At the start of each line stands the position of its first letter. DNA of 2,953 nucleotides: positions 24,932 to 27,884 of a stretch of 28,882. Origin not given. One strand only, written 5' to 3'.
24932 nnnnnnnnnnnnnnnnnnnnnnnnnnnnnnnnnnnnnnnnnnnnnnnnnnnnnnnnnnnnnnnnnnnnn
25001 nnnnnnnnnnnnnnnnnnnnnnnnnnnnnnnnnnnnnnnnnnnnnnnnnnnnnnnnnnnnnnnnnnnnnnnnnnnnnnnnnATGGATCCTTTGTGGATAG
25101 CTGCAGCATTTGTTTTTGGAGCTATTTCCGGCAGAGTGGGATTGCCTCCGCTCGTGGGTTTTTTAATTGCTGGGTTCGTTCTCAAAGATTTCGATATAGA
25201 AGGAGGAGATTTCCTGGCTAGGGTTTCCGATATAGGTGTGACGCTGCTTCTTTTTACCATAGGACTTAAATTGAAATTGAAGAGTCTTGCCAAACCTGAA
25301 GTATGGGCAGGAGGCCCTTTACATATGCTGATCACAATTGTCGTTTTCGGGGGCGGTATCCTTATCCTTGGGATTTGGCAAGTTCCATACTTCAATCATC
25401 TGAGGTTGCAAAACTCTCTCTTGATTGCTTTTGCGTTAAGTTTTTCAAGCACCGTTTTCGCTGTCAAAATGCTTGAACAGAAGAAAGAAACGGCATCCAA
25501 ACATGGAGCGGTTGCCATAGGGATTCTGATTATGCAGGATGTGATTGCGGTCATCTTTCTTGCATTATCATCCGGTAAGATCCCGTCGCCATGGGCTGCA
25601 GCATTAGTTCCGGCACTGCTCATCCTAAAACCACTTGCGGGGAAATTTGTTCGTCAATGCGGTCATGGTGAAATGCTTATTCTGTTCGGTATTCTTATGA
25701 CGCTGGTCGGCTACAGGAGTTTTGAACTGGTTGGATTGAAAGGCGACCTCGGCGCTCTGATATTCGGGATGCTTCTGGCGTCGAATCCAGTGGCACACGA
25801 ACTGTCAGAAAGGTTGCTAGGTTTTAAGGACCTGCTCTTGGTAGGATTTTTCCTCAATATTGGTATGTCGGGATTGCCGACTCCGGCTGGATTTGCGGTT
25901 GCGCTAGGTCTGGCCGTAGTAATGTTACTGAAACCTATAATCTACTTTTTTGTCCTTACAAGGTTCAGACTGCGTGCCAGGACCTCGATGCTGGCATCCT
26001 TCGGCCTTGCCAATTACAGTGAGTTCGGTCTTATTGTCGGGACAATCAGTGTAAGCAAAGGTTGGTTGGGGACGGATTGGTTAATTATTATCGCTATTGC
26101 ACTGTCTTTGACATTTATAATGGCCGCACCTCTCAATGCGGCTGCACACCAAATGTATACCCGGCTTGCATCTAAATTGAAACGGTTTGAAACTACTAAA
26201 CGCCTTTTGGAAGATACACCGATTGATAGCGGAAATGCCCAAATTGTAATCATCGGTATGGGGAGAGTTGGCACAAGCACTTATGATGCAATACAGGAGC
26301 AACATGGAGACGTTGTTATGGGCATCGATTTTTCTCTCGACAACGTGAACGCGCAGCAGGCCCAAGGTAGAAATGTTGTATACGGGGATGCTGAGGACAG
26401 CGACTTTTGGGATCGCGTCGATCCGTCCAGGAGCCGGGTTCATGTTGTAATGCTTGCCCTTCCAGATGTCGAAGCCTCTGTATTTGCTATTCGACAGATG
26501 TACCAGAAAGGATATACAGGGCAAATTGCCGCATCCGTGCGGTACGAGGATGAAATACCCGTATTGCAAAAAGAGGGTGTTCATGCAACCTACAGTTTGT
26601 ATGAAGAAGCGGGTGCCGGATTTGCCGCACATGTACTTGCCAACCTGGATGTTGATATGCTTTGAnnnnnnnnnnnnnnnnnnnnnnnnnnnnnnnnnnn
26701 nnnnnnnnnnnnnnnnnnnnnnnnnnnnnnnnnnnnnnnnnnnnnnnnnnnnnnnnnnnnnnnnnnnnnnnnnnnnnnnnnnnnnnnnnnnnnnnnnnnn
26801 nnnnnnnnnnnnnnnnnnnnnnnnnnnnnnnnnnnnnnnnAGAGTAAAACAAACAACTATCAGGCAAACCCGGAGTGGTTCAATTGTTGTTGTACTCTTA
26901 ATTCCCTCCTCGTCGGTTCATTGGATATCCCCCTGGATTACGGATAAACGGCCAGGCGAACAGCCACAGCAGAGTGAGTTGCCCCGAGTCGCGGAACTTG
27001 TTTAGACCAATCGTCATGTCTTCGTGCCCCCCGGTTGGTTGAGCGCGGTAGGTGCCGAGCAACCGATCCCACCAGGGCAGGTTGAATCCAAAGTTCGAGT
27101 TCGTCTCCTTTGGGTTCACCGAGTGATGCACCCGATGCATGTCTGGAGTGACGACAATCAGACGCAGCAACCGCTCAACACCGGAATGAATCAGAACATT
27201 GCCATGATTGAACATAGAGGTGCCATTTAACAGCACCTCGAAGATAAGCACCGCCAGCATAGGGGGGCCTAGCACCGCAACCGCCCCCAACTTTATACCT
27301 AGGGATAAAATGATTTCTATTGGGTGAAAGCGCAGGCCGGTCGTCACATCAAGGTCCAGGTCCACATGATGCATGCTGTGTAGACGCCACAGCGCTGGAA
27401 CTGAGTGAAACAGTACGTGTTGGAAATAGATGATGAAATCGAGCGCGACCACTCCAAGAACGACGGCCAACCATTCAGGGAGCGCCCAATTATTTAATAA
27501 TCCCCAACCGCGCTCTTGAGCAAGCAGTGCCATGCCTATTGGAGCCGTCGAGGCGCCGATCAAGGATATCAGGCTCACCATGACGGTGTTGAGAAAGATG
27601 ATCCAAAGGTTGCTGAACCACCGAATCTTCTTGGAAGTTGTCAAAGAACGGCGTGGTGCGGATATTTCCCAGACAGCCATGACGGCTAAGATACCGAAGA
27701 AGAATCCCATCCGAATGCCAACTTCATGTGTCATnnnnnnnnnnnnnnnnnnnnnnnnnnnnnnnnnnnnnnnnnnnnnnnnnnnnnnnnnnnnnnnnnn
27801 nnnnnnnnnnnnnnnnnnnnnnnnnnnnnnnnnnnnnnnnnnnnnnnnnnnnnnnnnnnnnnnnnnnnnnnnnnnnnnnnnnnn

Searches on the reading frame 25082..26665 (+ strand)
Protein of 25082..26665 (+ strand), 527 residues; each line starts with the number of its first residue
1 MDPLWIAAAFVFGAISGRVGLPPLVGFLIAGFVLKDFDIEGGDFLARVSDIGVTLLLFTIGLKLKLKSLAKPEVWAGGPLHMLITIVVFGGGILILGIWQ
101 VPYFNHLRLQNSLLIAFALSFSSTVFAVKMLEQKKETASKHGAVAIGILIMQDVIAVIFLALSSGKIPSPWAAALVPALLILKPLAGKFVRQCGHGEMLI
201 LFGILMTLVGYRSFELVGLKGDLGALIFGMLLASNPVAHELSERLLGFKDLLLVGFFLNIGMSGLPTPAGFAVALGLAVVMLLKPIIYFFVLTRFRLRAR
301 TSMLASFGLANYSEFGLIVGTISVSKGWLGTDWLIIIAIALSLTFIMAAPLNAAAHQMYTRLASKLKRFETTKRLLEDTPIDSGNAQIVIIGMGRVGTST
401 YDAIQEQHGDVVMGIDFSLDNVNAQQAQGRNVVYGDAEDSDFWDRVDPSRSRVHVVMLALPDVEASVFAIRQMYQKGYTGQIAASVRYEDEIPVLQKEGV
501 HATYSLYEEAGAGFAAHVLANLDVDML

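Call 13: search_protein_families(library=pfam, proteins=[window:25082-26665:+])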
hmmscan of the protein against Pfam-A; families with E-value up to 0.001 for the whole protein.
window:25082-26665:+ (527 aa): 2 families
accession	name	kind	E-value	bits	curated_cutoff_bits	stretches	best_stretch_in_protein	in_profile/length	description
PF00999.27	Na_H_Exchanger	-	4.5e-36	125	26.2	1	7-346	2-363/375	Sodium/hydrogen exchanger, transmembrane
PF02254.24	TrkA_N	-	1.8e-16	60.9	23.8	1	388-503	1-113/116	TrkA-N domain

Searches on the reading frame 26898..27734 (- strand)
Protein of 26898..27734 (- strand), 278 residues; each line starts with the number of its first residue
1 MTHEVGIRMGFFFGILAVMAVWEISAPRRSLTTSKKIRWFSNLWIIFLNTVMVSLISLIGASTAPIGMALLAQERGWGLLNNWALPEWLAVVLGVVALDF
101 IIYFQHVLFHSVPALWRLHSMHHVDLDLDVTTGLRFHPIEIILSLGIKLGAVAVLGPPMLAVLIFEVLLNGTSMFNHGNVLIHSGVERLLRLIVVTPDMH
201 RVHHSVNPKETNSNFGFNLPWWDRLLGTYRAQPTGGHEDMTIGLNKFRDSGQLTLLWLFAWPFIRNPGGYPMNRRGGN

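Call 13: search_protein_families(library=pfam, proteins=[window:26898-27734:-])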
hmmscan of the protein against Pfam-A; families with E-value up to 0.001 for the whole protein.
window:26898-27734:- (278 aa): 1 family
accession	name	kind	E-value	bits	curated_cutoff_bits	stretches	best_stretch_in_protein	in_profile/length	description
PF04116.19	FA_hydroxylase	-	5.2e-28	98.5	31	1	91-228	1-132/132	Fatty acid hydroxylase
